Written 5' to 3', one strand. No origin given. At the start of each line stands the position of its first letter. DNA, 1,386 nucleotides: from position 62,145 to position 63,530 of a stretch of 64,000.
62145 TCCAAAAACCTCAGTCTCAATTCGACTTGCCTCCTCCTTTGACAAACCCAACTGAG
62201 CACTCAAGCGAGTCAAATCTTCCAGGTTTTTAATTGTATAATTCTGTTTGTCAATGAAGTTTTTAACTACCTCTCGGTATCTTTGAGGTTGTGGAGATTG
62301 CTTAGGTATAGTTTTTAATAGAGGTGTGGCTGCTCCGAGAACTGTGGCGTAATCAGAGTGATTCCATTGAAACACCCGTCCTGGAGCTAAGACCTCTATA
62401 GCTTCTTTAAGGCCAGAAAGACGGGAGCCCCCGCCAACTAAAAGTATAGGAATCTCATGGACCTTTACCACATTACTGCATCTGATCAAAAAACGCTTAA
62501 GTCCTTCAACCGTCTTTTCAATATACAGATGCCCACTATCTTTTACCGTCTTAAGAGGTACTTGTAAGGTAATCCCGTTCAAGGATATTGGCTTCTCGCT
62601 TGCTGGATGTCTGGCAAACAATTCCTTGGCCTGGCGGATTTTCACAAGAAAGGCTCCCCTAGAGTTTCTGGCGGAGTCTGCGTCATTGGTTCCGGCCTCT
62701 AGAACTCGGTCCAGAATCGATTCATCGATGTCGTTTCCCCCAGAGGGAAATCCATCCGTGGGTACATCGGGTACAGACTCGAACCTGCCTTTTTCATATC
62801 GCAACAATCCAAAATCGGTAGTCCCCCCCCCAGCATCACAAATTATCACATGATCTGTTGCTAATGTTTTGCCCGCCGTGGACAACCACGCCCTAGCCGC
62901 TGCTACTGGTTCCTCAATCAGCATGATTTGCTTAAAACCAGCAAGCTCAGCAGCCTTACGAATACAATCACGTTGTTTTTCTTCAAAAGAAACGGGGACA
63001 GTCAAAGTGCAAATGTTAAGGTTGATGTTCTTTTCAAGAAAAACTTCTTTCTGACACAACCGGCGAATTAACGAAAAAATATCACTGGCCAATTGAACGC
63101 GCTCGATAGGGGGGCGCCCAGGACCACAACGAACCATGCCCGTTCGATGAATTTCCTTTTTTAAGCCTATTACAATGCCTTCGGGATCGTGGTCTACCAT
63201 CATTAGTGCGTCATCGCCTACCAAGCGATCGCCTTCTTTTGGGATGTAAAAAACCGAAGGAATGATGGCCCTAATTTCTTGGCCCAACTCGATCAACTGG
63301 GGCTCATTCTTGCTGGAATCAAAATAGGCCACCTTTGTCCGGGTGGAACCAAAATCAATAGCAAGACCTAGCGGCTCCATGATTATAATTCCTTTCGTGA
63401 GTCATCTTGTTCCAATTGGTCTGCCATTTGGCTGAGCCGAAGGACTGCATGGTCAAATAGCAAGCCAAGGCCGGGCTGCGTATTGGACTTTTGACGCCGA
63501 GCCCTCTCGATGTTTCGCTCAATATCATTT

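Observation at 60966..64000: Hsp70 ATPase-domain / repeat / non-catalytic FGE-fold fusion with a coupled helical partner: candidate uncharacterised chaperone-like or sensor system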

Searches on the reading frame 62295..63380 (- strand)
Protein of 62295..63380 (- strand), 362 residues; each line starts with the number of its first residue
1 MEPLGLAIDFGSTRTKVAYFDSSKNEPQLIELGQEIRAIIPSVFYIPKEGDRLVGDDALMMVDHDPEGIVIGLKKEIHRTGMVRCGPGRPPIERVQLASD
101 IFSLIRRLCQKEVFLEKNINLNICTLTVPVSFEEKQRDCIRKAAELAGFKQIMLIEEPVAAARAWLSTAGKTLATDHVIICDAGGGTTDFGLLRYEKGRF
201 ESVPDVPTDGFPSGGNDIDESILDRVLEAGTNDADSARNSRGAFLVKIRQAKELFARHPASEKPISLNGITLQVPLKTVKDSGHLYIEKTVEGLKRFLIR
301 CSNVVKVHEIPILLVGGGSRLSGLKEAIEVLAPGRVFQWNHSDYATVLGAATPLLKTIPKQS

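Call 15: find_homologous_proteins(query=window:62295-63380:-, max_evalue=0.00001)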
Query seq(362 aa) (362 aa): 71 proteins with E <= 0.00001 among 4977 candidates.
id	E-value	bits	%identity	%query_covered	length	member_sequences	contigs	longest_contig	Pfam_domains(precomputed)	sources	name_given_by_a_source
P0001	3.1e-238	808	100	100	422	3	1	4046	PF00012.27,PF06723.20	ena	-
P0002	3.1e-230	781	97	100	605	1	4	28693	PF00012.27,PF06723.20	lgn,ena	-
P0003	7.9e-220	747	93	99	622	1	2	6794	PF00012.27,PF06723.20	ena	-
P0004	2.0e-199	680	88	99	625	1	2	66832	PF00012.27,PF06723.20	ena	-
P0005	4.9e-188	643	85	98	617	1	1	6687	PF00012.27,PF06723.20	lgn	-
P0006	6.5e-112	392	54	95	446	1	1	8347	PF00012.27,PF06723.20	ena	-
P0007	1.1e-104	369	50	97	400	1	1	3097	PF00012.27,PF06723.20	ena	-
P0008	1.3e-104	368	48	97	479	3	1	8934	PF00012.27,PF06723.20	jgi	-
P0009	2.3e-95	338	48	98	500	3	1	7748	PF00012.27,PF06723.20,PF14450.13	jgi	jgi:molecular chaperone DnaK (HSP70)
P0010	7.2e-92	326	47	99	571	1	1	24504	PF00012.27,PF06723.20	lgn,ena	-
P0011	2.1e-91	325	49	97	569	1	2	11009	PF00012.27,PF06723.20,PF14450.13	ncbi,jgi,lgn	jgi:cell division ATPase FtsA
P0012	5.8e-90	320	45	99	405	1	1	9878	PF00012.27,PF06723.20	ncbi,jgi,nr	ncbi:MAG: Hsp70 family protein [Planctomycetaceae bacterium]|jgi:molecular chaperone DnaK (HSP70)|nr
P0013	6.1e-90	320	46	97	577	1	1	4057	PF00012.27,PF06723.20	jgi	jgi:actin-like ATPase involved in cell morphogenesis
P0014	8.1e-90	320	47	96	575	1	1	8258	PF00012.27,PF06723.20,PF13717.12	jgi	jgi:actin-like ATPase involved in cell morphogenesis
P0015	3.5e-89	318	48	97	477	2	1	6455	PF00012.27,PF06723.20,PF09458.17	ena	-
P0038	1.3e-48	184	95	27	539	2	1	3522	PF03781.23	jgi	jgi:formylglycine-generating enzyme required for sulfatase activity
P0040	8.5e-46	175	36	95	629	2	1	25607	PF00012.27,PF06723.20,PF03781.23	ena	-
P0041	1.8e-45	174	34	97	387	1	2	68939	PF00012.27,PF06723.20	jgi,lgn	jgi:molecular chaperone DnaK (HSP70)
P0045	1.9e-32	131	32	96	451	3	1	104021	PF00012.27,PF06723.20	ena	-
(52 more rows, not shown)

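Call 19: find_encoding_contigs(protein=P0004, flank=10000, max_places=2)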
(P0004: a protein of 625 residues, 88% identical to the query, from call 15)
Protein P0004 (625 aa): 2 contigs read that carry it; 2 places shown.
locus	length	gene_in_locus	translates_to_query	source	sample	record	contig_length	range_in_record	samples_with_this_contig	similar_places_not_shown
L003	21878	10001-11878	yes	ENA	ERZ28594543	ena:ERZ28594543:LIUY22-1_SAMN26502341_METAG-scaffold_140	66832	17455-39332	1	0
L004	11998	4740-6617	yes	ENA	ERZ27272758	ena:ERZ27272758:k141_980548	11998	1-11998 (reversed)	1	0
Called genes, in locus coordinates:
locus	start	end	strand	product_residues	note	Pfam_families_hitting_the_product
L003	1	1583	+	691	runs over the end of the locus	PF00069:Pkinase, PF03109:ABC1 (faint), PF07714:PK_Tyr_Ser-Thr, PF03781:FGE-sulfatase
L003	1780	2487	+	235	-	-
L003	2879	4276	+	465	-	-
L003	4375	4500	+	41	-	-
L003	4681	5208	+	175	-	PF09935:DUF2167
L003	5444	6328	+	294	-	PF13529:Peptidase_C39_2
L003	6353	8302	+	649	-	PF00350:Dynamin_N, PF01926:MMR_HSR1 (faint)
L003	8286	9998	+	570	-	PF00350:Dynamin_N, PF01926:MMR_HSR1 (weak)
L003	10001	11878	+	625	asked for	PF06723:MreB_Mbl, PF00012:HSP70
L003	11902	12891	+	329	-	PF00561:Abhydrolase_1 (faint)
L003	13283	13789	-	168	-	PF00226:DnaJ (weak), PF07743:HSCB_C (weak)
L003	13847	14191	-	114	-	PF01521:Fe-S_biosyn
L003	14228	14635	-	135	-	PF01592:NifU_N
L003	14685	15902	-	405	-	PF00266:Aminotran_5, PF01212:Beta_elim_lyase, PF01041:DegT_DnrJ_EryC1 (weak)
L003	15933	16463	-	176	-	PF02082:Rrf2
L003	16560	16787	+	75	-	PF04324:Fer2_BFD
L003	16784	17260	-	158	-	PF00210:Ferritin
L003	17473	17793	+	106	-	-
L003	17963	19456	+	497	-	PF02934:GatB_N, PF02637:GatB_Yqey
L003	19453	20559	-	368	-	PF00195:Chal_sti_synt_N, PF08392:FAE1_CUT1_RppA, PF08545:ACP_syn_III (weak), PF02797:Chal_sti_synt_C, PF08541:ACP_syn_III_C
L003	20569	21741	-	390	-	PF01494:FAD_binding_3, PF04820:Trp_halogenase (faint), PF05834:Lycopene_cycl (faint), PF12831:FAD_oxidored (faint), PF13450:NAD_binding_8 (faint)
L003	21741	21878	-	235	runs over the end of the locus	PF05175:MTS, PF08241:Methyltransf_11 (weak), PF08242:Methyltransf_12 (weak), PF13649:Methyltransf_25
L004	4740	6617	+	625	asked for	PF06723:MreB_Mbl, PF00012:HSP70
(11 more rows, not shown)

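Call 20: find_encoding_contigs(protein=P0040, flank=10000, max_places=2)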
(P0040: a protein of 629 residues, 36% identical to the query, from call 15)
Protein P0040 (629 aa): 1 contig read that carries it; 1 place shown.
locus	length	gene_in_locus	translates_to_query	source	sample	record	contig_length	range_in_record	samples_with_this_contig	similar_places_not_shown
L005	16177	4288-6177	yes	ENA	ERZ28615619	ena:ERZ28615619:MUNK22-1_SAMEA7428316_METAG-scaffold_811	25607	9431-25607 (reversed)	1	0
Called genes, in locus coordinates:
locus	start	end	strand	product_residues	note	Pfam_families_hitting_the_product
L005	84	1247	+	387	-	PF13808:DDE_Tnp_1_assoc, PF01609:DDE_Tnp_1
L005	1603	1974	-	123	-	PF01850:PIN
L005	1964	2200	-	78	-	PF22513:FitA-like_RHH, PF03869:Arc (weak)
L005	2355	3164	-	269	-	-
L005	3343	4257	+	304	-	-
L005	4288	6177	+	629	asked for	PF06723:MreB_Mbl (faint), PF00012:HSP70, PF03781:FGE-sulfatase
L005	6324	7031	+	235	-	-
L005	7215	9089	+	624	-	PF06723:MreB_Mbl (weak), PF00012:HSP70, PF03781:FGE-sulfatase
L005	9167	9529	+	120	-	PF22296:bAvd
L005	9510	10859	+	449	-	PF00078:RVT_1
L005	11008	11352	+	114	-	-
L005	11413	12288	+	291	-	-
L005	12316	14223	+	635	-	PF00350:Dynamin_N, PF01926:MMR_HSR1 (faint)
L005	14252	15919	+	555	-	PF00350:Dynamin_N, PF01926:MMR_HSR1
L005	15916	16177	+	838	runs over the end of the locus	PF00012:HSP70, PF08238:Sel1 (weak), PF23310:TPR_27 (faint), PF08238:Sel1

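Call 21: find_encoding_contigs(protein=P0010, flank=10000, max_places=2)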
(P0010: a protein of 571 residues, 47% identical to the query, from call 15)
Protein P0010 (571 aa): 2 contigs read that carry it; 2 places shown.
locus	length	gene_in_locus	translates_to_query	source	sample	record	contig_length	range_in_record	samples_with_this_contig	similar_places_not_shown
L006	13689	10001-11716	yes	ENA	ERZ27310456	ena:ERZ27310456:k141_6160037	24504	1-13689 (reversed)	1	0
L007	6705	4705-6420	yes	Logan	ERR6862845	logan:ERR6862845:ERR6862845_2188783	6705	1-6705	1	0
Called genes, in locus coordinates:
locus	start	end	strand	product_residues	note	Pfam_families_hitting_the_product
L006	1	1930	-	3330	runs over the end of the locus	PF00415:RCC1, PF13540:RCC1_2 (weak), PF25390:WD40_RLD, PF00415:RCC1, PF13540:RCC1_2 (weak), PF00415:RCC1, PF13540:RCC1_2, PF20148:DUF6531, +3 more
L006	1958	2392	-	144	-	-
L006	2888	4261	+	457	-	PF04055:Radical_SAM (weak)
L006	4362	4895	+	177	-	-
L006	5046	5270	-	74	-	PF13560:HTH_31, PF12844:HTH_19 (weak), PF01381:HTH_3, PF13413:HTH_25 (weak)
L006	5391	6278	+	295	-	PF13529:Peptidase_C39_2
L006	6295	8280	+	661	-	PF00350:Dynamin_N, PF01926:MMR_HSR1 (weak)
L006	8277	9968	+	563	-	PF00350:Dynamin_N, PF01926:MMR_HSR1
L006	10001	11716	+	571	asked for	PF00012:HSP70, PF06723:MreB_Mbl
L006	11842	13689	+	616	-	?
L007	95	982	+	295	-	PF13529:Peptidase_C39_2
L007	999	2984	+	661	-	PF00350:Dynamin_N, PF01926:MMR_HSR1 (weak)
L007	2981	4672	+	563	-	PF00350:Dynamin_N, PF01926:MMR_HSR1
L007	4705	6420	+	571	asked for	PF00012:HSP70, PF06723:MreB_Mbl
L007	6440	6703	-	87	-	?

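Call 26: find_encoding_contigs(protein=P0041, flank=10000, max_places=1)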
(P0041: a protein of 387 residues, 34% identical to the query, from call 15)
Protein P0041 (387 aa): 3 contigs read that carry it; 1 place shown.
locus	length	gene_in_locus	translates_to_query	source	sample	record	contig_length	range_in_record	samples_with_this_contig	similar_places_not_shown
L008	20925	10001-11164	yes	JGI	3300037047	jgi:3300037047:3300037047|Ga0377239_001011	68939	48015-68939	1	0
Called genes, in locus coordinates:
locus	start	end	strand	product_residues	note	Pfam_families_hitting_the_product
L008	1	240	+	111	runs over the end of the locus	-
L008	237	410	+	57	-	-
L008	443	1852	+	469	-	PF05272:VapE-like_dom (faint)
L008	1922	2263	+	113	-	-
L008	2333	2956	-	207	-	PF03412:Peptidase_C39 (faint)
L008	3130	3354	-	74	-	-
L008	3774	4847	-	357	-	PF05406:WGR (weak), PF01068:DNA_ligase_A_M (faint), PF09414:RNA_ligase (weak)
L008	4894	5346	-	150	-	PF04002:RadC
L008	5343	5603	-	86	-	-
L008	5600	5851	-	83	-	-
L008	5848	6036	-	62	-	PF11211:DUF2997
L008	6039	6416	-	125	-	PF06868:DUF1257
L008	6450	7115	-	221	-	PF02384:N6_Mtase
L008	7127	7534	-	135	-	-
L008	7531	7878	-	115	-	-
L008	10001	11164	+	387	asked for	PF00012:HSP70, PF06723:MreB_Mbl (weak)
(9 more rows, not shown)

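Call 27: find_encoding_contigs(protein=P0045, flank=10000, max_places=1)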
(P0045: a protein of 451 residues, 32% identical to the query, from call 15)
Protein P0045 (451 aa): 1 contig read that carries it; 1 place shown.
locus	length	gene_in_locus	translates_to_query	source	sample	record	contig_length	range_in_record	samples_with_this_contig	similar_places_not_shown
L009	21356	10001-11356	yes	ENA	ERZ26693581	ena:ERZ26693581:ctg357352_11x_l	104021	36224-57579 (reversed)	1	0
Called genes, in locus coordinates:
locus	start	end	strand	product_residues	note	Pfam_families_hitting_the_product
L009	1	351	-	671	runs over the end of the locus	PF01436:NHL (weak)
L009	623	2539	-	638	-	PF20581:DUF6785, PF20580:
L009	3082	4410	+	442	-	PF01609:DDE_Tnp_1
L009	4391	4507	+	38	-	-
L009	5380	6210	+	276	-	PF13529:Peptidase_C39_2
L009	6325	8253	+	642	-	PF00350:Dynamin_N, PF01926:MMR_HSR1 (weak)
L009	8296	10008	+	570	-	PF02421:FeoB_N (faint), PF00735:Septin (faint), PF00350:Dynamin_N, PF01926:MMR_HSR1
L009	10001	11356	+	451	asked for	PF06723:MreB_Mbl (faint), PF00012:HSP70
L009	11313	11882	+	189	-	PF00350:Dynamin_N (weak)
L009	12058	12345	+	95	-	-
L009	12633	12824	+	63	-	-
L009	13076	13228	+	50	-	-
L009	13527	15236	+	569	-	-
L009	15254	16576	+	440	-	PF00350:Dynamin_N, PF01926:MMR_HSR1 (faint)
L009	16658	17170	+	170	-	PF08281:Sigma70_r4_2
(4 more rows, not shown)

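Call 30: find_related_loci(query=A2, collection=genome_contigs, flank=10000)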
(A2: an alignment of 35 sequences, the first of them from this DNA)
Query A2 (362 aa) in genome_contigs; peptide patterns used: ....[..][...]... (x = any residue, [..] = any of these).
66 stretches matched a pattern; 30 encode a relative of the query (tblastn E <= 1e-3); 29 distinct loci.
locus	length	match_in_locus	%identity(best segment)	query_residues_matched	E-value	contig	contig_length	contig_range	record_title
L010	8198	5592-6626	53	1-350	6e-119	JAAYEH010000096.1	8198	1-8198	MAG: Rhodopirellula sp. isolate AS06rmzACSIP_8 123070_AS06, whole genome shotgun sequence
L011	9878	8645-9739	45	6-362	1e-97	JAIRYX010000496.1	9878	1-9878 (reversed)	MAG: Planctomycetaceae bacterium isolate Gsp477_bin66 k119_3215041, whole genome shotgun sequence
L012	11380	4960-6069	43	6-361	1e-91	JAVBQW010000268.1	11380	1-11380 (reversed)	MAG: Thermoguttaceae bacterium isolate EPI_MAG_00177 c_000002908845, whole genome shotgun sequence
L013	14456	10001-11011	44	6-350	3e-87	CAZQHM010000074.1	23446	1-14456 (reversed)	MAG TPA_asm: uncultured Myxococcales bacterium isolate binchicken_co273_174 genome assembly, contig: NODE_2408_length_23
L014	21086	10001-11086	43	6-351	1e-86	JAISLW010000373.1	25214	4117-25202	MAG: Planctomycetaceae bacterium isolate Im510_bin130 k119_3556735, whole genome shotgun sequence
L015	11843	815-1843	43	6-350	5e-86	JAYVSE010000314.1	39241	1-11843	MAG: Planctomycetaceae bacterium isolate GL74_DN_concoct_140 GL74_DN_concoct_140_313, whole genome shotgun sequence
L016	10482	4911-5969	44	6-351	2e-83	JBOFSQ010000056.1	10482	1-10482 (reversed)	MAG: Thermoguttaceae bacterium isolate WFFMC_MAG_652 k139_28939_flag=0_multi=23.8555_len=10482, whole genome shotgun seq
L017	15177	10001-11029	43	6-350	6e-83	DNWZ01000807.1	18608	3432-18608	MAG TPA_asm: Planctomycetaceae bacterium isolate UBA11397 contig_270601, whole genome shotgun sequence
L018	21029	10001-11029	42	6-350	1e-82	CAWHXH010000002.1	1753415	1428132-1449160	MAG: Pirellulaceae bacterium isolate MFD03250.bin.1.55 genome assembly, contig: contig_12376, whole genome shotgun seque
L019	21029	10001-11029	42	6-350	9e-83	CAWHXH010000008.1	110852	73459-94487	MAG: Pirellulaceae bacterium isolate MFD03250.bin.1.55 genome assembly, contig: contig_21917, whole genome shotgun seque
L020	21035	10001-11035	45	6-351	4e-82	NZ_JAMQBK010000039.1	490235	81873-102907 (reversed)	Aporhodopirellula aestuarii strain ICT_H3.1 contig_39, whole genome shotgun sequence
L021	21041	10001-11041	36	4-350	7e-57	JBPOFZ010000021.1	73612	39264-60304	MAG: Opitutaceae bacterium isolate MAG_27 MAG_27_21, whole genome shotgun sequence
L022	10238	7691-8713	37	6-350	5e-57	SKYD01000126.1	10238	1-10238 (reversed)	MAG: Thiorhodovibrio sp. isolate CSSed162cmB_275 CSSed16-2cmB-24689, whole genome shotgun sequence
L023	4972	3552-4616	37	6-360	3e-52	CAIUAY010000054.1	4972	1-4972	MAG: uncultured Chromatium sp. isolate I2_bin-149 genome assembly, contig: bin-149:054/277, whole genome shotgun sequenc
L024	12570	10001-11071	32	6-361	2e-48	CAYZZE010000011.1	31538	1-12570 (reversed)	MAG TPA_asm: uncultured Candidatus Cloacimonadota bacterium isolate SRP257756_co1_236 genome assembly, contig: NODE_940_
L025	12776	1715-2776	30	6-351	2e-38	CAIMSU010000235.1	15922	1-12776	MAG: uncultured proteobacterium isolate Umea1p3_bin-980 genome assembly, contig: bin-980:235/375, whole genome shotgun s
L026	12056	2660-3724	31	6-351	2e-38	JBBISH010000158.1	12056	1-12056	MAG: Myxococcales bacterium isolate STS170223_bin_369 NODE_2509_length_12056_cov_2.2006, whole genome shotgun sequence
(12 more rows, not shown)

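Call 37: find_encoding_contigs(protein=P0038, flank=5000, max_places=2)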
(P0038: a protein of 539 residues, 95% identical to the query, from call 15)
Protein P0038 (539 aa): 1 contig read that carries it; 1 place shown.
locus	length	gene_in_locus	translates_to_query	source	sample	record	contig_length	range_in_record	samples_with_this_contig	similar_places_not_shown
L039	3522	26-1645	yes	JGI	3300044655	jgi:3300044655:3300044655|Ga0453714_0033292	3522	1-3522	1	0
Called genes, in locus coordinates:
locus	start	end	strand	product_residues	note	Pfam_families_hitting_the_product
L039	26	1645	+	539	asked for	PF03781:FGE-sulfatase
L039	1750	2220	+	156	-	-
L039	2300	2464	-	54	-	-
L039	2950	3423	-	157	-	-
